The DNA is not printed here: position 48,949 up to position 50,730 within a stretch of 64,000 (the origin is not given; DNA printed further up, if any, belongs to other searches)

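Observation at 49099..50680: Sigma-54-driven lipoprotein cytochrome set apart from the downstream genes by an attenuator-like hairpin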

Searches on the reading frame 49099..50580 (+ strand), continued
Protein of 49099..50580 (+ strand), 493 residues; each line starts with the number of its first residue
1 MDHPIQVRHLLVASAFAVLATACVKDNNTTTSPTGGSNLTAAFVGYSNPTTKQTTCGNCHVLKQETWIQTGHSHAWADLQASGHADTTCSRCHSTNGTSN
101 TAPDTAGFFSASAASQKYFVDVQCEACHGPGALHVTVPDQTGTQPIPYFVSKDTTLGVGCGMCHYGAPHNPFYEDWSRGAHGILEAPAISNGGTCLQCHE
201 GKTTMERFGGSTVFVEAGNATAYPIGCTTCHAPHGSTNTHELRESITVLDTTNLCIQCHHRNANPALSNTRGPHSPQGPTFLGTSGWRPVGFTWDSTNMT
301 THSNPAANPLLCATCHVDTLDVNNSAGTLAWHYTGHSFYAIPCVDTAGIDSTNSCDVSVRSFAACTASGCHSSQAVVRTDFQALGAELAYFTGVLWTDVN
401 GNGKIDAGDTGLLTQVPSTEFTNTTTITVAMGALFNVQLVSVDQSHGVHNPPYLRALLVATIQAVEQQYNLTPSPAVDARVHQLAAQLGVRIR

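Call 18: search_solved_structures(query=A1, max_evalue=1, show_alignments=2)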
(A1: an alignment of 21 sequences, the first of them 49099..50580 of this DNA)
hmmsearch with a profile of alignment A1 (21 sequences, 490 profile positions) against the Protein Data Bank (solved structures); distinct sequences matched with E-value up to 1: 12.
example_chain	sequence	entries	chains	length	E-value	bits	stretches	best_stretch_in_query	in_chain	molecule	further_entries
6qvm_A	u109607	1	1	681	1.4e-17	66.9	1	70-312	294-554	Multiheme cytochrome cf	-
6i5b_A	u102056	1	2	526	2.2e-12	49.7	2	56-227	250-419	Uncharacterized protein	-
6r2q_A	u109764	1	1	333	5.8e-07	31.8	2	80-261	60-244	Cystathionine beta-synthase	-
1bvb_A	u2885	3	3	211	8.3e-05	24.7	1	53-131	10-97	CYTOCHROME C-554 | CYTOCHROME C554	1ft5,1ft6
8rv0_Y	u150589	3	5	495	0.00011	24.4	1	183-232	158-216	Octaheme cytochrome c nitrite reductase | Octaheme nitrite c cytochrome c reductase | Octaheme nitrite reductase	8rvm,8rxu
2ozy_A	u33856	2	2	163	0.014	17.3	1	185-255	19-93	Cytochrome c-type protein nrfB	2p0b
1fgj_A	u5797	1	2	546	0.029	16.3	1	149-319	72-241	HYDROXYLAMINE OXIDOREDUCTASE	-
6m0p_A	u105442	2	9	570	0.031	16.3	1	149-317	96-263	Aerobic hydroxylamine oxidoreductase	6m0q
4fas_A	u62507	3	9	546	0.032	16.2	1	149-319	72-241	Hydroxylamine oxidoreductase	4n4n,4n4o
2vr0_A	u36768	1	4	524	0.24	13.3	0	188-230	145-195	CYTOCHROME C NITRITE REDUCTASE, CATALYTIC SUBUNIT NFRA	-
5lo9_A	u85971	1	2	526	0.34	12.8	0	122-160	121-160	Cytochrome C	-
8snh_G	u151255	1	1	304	0.5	12.3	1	111-147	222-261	Cbb3-type cytochrome c oxidase subunit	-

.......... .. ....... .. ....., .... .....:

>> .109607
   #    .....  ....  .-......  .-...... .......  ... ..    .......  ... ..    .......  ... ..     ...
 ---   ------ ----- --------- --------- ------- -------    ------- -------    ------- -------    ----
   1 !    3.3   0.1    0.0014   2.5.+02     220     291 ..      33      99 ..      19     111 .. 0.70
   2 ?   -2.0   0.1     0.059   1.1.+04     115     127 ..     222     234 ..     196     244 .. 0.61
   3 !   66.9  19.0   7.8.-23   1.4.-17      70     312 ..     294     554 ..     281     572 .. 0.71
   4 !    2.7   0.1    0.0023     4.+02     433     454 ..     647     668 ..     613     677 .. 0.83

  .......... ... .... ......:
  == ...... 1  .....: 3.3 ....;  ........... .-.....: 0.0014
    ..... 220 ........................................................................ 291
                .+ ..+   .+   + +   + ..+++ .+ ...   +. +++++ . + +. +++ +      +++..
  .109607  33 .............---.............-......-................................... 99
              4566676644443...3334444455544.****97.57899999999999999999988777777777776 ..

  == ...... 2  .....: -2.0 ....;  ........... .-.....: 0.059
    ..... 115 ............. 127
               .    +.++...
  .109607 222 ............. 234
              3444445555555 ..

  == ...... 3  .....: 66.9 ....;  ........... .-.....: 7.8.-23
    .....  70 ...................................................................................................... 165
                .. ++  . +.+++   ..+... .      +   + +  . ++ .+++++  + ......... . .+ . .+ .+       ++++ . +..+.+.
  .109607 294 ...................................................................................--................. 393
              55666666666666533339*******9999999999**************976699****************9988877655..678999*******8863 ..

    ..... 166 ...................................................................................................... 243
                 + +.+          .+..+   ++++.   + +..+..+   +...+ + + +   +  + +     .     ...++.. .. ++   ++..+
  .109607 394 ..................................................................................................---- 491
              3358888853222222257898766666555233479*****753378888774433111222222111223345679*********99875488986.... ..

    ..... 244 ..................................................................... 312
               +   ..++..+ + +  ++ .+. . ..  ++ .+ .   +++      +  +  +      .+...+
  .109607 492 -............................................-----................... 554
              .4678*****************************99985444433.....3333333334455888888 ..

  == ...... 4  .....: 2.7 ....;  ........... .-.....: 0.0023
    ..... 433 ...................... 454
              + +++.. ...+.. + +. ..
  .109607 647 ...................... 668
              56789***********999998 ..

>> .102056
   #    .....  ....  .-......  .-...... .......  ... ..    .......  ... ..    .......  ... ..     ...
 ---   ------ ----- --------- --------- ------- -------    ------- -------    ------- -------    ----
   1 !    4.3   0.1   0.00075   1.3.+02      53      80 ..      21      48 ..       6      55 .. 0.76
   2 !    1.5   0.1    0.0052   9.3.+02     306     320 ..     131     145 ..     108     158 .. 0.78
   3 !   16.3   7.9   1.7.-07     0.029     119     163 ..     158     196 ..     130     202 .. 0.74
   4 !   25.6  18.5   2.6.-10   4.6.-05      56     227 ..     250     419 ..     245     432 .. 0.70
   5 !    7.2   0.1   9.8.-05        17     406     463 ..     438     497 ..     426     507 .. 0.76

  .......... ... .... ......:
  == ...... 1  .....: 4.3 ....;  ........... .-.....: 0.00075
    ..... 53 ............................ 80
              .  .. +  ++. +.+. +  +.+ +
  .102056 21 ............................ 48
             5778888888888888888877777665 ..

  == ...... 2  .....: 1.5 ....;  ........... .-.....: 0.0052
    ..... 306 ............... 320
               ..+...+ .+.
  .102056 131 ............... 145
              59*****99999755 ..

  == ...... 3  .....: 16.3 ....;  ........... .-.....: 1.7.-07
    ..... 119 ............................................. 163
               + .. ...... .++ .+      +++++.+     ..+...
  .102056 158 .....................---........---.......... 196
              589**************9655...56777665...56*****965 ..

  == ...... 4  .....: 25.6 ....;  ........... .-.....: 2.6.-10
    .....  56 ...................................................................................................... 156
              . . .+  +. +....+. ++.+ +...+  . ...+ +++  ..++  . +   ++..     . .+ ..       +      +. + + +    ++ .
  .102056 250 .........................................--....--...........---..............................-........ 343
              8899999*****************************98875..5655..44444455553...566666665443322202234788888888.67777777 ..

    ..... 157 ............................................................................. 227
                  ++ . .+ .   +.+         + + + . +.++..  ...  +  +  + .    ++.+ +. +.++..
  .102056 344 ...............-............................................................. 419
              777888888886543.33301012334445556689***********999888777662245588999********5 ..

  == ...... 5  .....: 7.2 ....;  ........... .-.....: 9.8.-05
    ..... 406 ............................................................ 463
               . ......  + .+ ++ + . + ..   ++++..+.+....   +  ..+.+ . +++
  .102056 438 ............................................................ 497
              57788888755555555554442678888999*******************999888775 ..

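Call 20: fold_search(model_id=the predicted structure, library=pdb)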
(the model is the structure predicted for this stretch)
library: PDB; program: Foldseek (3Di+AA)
matches with E <= 10: 19; with E <= 0.001: 0
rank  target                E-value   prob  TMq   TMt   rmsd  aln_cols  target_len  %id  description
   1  6i5b_B                1.4e-02  0.99  0.26  0.26   9.6       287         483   17  Crystal Structure of Outer Cell Wall Cytochrome OcwA (released 2019-09-25)
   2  6i5b_A                3.6e-02  0.96  0.25  0.26  10.8       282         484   19  Crystal Structure of Outer Cell Wall Cytochrome OcwA (released 2019-09-25)
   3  6oqq_A                1.2e+00  0.23  0.11  0.08   8.5       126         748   12  Legionella pneumophila SidJ/Saccharomyces cerevisiae calmodulin complex (released 2019-05-15)
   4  4wjy_A                1.7e+00  0.20  0.17  0.19  11.5       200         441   15  Esherichia coli nitrite reductase NrfA H264N (released 2015-03-11)
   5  3f29_A                1.8e+00  0.13  0.16  0.15  11.2       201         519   14  Structure of the Thioalkalivibrio nitratireducens cytochrome c nitrite reductase in complex with sulfite (released 2008-12-09)
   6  6k4r_B                2.0e+00  0.08  0.11  0.08  16.6       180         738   12  Crystal structure of SidJ-CaM-AMP ternary complex at 3.11 A (released 2019-07-24)
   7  6k4k_A                2.1e+00  0.15  0.11  0.08   8.5       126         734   13  Crystal structure of SidJ-CaM binary complex at 2.71 A (released 2019-07-24)
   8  2rf7_A                3.2e+00  0.13  0.17  0.19  11.9       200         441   14  Crystal structure of the escherichia coli nrfa mutant Q263E (released 2008-03-25)
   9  1gu6_A                3.3e+00  0.07  0.15  0.16  12.8       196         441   15  Structure of the Periplasmic Cytochrome c Nitrite Reductase from Escherichia coli (released 2002-03-08)
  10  6k4l_B                4.1e+00  0.11  0.11  0.08   8.4       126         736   13  Crystal structure of Se-labelled SidJ complex with CaM at 2.95 A (released 2019-07-24)
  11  2ip6                  4.9e+00  0.15  0.10  0.47   7.8        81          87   12  Crystal structure of PedB (released 2007-10-02)
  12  6k4k_B                5.2e+00  0.09  0.11  0.08   8.5       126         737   13  Crystal structure of SidJ-CaM binary complex at 2.71 A (released 2019-07-24)
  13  2rdz_A                5.5e+00  0.07  0.16  0.18  11.7       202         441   14  High Resolution Crystal Structure of the Escherichia coli Cytochrome c Nitrite Reductase. (released 2008-03-25)
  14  2vr0_E                5.7e+00  0.11  0.18  0.18   9.8       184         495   14  Crystal structure of cytochrome c nitrite reductase NrfHA complex bound to the HQNO inhibitor (released 2008-06-03)
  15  7pqe_C                5.7e+00  0.10  0.11  0.08   8.5       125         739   11  Structure of SidJ/CaM bound to SdeA in post-catalysis state (released 2021-10-06)
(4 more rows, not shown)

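Call 32: find_encoding_contigs(protein=P0002, flank=3000, max_places=1)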
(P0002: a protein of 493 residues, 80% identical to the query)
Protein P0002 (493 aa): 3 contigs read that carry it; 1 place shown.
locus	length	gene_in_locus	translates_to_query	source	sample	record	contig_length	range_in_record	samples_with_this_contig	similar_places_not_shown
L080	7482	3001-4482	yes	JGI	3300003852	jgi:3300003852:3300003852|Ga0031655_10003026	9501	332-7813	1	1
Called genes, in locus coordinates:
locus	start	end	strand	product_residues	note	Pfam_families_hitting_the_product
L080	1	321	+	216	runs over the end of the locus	?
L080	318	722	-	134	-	PF13798:PCYCGC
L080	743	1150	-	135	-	PF02261:Asp_decarbox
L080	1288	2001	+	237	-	PF07722:Peptidase_C26 (weak), PF00117:GATase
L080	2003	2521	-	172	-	PF07813:LTXXQ (weak)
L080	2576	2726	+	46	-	-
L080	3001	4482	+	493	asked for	PF14522:Cytochrome_C7 (faint), PF14537:Cytochrom_c3_2 (faint), PF13435:Cytochrome_C554 (weak), PF09699:Paired_CXXCH_1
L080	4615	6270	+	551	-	PF02085:Cytochrom_CIII (faint), PF14522:Cytochrome_C7 (faint), PF14537:Cytochrom_c3_2 (faint)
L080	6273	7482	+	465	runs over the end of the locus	-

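Call 33: find_encoding_contigs(protein=P0006, flank=3000, max_places=1)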
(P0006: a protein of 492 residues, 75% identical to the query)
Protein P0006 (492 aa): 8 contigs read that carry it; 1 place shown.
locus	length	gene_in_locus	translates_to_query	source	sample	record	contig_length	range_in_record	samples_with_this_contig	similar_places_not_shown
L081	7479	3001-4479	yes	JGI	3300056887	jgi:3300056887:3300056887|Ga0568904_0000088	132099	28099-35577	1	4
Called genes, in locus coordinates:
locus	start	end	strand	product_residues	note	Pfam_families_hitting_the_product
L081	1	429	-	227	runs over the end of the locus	PF01209:Ubie_methyltran, PF01135:PCMT, PF13489:Methyltransf_23, PF13847:Methyltransf_31, PF08241:Methyltransf_11, PF08242:Methyltransf_12, PF13649:Methyltransf_25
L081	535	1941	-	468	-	PF00672:HAMP, PF00512:HisKA, PF02518:HATPase_c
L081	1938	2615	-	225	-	PF00072:Response_reg, PF00486:Trans_reg_C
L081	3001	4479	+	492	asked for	PF14522:Cytochrome_C7 (faint), PF13435:Cytochrome_C554 (weak), PF14537:Cytochrom_c3_2 (faint), PF09699:Paired_CXXCH_1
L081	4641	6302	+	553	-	PF03264:Cytochrom_NNT (weak), PF14522:Cytochrome_C7 (faint), PF14537:Cytochrom_c3_2 (faint)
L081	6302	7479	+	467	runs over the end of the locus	-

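Call 34: find_encoding_contigs(protein=P0008, flank=3000, max_places=1)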
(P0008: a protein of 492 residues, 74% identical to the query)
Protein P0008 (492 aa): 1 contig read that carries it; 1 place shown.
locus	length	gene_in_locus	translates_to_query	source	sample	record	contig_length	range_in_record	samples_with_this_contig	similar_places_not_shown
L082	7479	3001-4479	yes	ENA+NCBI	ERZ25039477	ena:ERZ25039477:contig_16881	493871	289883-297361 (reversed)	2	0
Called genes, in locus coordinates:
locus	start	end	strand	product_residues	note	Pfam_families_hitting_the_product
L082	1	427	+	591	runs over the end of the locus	PF01103:Omp85 (faint)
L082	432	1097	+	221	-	PF14334:DUF4390 (faint)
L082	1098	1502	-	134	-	PF13798:PCYCGC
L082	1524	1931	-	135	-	PF02261:Asp_decarbox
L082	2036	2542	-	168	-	PF13801:Metal_resist (weak), PF07813:LTXXQ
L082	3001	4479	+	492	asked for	PF14522:Cytochrome_C7 (faint), PF13435:Cytochrome_C554 (faint), PF14537:Cytochrom_c3_2 (faint), PF09699:Paired_CXXCH_1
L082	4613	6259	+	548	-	PF14522:Cytochrome_C7 (faint)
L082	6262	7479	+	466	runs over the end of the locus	-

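Call 35: find_encoding_contigs(protein=P0017, flank=3000, max_places=1)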
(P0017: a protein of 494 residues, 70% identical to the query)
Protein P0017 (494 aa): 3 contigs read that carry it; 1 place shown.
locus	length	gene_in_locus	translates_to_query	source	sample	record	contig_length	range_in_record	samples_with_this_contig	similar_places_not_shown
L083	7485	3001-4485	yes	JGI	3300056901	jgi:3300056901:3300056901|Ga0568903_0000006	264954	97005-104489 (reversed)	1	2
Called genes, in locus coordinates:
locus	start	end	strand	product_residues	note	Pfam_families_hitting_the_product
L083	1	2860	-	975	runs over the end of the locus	PF00069:Pkinase, PF07714:PK_Tyr_Ser-Thr, PF13414:TPR_11 (faint), PF13431:TPR_17 (faint)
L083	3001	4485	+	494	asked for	PF14522:Cytochrome_C7 (faint), PF13435:Cytochrome_C554 (weak), PF14537:Cytochrom_c3_2 (faint), PF09699:Paired_CXXCH_1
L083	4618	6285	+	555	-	PF14522:Cytochrome_C7 (faint), PF02085:Cytochrom_CIII (faint)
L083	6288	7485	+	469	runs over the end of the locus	-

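Call 36: find_encoding_contigs(protein=P0012, flank=3000, max_places=1)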
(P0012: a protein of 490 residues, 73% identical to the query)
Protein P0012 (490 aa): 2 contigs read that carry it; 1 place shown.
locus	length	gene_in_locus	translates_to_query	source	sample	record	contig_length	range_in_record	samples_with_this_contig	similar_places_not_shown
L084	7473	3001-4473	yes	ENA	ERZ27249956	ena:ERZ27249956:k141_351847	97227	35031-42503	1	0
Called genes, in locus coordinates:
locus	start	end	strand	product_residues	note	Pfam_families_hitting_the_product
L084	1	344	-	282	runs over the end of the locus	PF00069:Pkinase, PF01636:APH (faint), PF03109:ABC1 (faint), PF07714:PK_Tyr_Ser-Thr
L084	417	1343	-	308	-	PF00069:Pkinase, PF01636:APH (faint), PF07714:PK_Tyr_Ser-Thr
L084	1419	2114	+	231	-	PF00117:GATase, PF07722:Peptidase_C26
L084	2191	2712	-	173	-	PF07813:LTXXQ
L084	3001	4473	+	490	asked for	PF14522:Cytochrome_C7 (faint), PF13435:Cytochrome_C554 (weak), PF14537:Cytochrom_c3_2 (faint), PF09699:Paired_CXXCH_1 (weak)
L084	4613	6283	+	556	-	PF14522:Cytochrome_C7 (faint), PF02085:Cytochrom_CIII (faint)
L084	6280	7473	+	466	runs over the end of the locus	-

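Call 37: find_encoding_contigs(protein=P0019, flank=3000, max_places=1)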
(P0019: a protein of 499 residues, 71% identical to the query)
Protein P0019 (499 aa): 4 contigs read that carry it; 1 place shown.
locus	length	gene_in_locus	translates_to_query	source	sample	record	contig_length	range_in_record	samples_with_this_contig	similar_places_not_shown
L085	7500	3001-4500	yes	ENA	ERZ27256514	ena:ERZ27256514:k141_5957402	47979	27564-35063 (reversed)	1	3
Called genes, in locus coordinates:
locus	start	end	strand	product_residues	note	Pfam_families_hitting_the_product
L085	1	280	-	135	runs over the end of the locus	PF02261:Asp_decarbox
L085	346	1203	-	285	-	PF00069:Pkinase, PF07714:PK_Tyr_Ser-Thr, PF01636:APH (faint)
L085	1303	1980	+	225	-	PF00117:GATase, PF07722:Peptidase_C26 (faint)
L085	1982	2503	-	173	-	-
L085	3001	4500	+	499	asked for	PF14522:Cytochrome_C7 (faint), PF14537:Cytochrom_c3_2 (faint), PF13435:Cytochrome_C554 (weak), PF09699:Paired_CXXCH_1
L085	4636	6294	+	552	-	PF14522:Cytochrome_C7 (faint)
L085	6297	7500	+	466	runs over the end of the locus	-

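Call 38: find_encoding_contigs(protein=P0037, flank=3000, max_places=1)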
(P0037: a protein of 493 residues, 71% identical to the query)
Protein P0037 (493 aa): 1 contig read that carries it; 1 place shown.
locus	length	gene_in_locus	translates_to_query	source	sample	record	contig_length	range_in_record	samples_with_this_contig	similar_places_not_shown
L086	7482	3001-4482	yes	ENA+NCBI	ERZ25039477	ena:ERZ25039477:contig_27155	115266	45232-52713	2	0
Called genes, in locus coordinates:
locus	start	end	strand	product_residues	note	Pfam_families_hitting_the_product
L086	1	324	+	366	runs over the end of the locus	PF00756:Esterase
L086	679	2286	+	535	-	PF00654:Voltage_CLC, PF00571:CBS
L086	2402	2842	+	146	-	PF12867:DinB_2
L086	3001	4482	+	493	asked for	PF14522:Cytochrome_C7 (faint), PF14537:Cytochrom_c3_2 (faint), PF13435:Cytochrome_C554 (weak), PF09699:Paired_CXXCH_1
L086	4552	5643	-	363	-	PF00150:Cellulase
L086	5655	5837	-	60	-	-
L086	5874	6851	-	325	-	PF07745:Glyco_hydro_53 (weak)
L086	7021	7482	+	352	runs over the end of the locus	PF01370:Epimerase, PF13460:NAD_binding_10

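Call 39: find_encoding_contigs(protein=P0043, flank=3000, max_places=1)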
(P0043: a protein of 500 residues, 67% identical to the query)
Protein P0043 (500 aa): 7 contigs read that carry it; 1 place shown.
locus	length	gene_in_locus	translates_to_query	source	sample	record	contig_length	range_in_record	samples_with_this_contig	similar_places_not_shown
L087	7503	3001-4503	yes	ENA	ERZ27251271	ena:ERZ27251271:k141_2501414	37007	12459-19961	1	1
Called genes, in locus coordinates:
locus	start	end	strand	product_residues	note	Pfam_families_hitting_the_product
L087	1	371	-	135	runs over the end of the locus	PF02261:Asp_decarbox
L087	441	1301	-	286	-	PF00069:Pkinase, PF03109:ABC1 (faint), PF07714:PK_Tyr_Ser-Thr, PF01636:APH (faint)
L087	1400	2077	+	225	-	PF00117:GATase, PF07722:Peptidase_C26 (weak)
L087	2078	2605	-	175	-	PF07813:LTXXQ (weak)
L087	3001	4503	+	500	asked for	PF14522:Cytochrome_C7 (faint), PF13435:Cytochrome_C554 (weak), PF14537:Cytochrom_c3_2 (faint), PF09699:Paired_CXXCH_1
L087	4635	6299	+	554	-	PF02085:Cytochrom_CIII (faint), PF14522:Cytochrome_C7 (faint), PF14537:Cytochrom_c3_2 (faint)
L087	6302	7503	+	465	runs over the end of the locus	-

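Call 74: search_protein_families(library=pfam, proteins=[L058:5324-6748:+, L058:8705-9187:+, L058:9184-10470:+, L058:10467-11708:+, L058:11615-13849:+], max_evalue=0.001)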
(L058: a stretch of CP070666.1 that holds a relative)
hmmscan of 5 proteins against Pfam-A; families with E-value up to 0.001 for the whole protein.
L058:5324-6748:+ (474 aa): 1 family
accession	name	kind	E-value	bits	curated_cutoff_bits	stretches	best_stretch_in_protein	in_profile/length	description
PF00202.27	Aminotran_3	-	3.8e-85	286.5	30.5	1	64-472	8-403/403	Aminotransferase class-III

L058:8705-9187:+ (160 aa): 0 families

L058:9184-10470:+ (428 aa): 4 families
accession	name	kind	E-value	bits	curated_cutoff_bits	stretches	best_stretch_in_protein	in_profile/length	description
PF00033.24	Cytochrome_B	-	1.3e-48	165.8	27.2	1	54-236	7-188/189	Cytochrome b/b6/petB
PF13631.11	Cytochrom_B_N_2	-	1.3e-37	129.7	27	1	119-302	2-169/169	Cytochrome b(N-terminal)/b6/petB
PF00032.22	Cytochrom_B_C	-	0.00057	20.5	20.7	1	302-386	1-86/102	Cytochrome b(C-terminal)/b6/petD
PF14358.11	DUF4405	-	0.00099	20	26.7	1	67-129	6-63/66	Domain of unknown function (DUF4405)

L058:10467-11708:+ (413 aa): 6 families
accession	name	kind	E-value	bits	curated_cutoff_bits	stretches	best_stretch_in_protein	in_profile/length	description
PF09699.15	Paired_CXXCH_1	-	2.5e-12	46.7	20.6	1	262-291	8-39/41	Doubled CXXCH motif (Paired_CXXCH_1)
PF14537.11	Cytochrom_c3_2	-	5.2e-11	43.3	25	2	141-239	7-78/79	Cytochrome c3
PF14522.11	Cytochrome_C7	-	1.3e-10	41.3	24.8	0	162-239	7-66/67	Cytochrome c7 and related cytochrome c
PF02085.21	Cytochrom_CIII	-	6.2e-07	30.1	22.9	1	199-288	18-101/101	Class III cytochrome C family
PF22113.1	Mtrc-MtrF_II-IV_dom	-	2.5e-06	27.6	30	0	32-180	20-168/176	Outer membrane cytochrome MtrC/MtrF-like, domains II/IV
PF22678.1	Cytochrom_c_NrfB-like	-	0.00085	20.2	27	1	100-176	1-66/89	Cytochrome c-type protein NrfB-like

L058:11615-13849:+ (744 aa): 5 families
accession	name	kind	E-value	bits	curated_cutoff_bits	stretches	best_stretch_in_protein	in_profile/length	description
PF14522.11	Cytochrome_C7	-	3.9e-20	71.9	24.8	1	167-227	1-66/67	Cytochrome c7 and related cytochrome c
PF14537.11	Cytochrom_c3_2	-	1.9e-18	67.1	25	1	250-330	6-79/79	Cytochrome c3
PF02085.21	Cytochrom_CIII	-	2.7e-13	50.5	22.9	1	194-276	21-101/101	Class III cytochrome C family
PF03264.19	Cytochrom_NNT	-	1.2e-07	32.1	24.1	1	50-139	9-104/174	NapC/NirT cytochrome c family, N-terminal region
PF22113.1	Mtrc-MtrF_II-IV_dom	-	5e-07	29.9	30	0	80-230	9-166/176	Outer membrane cytochrome MtrC/MtrF-like, domains II/IV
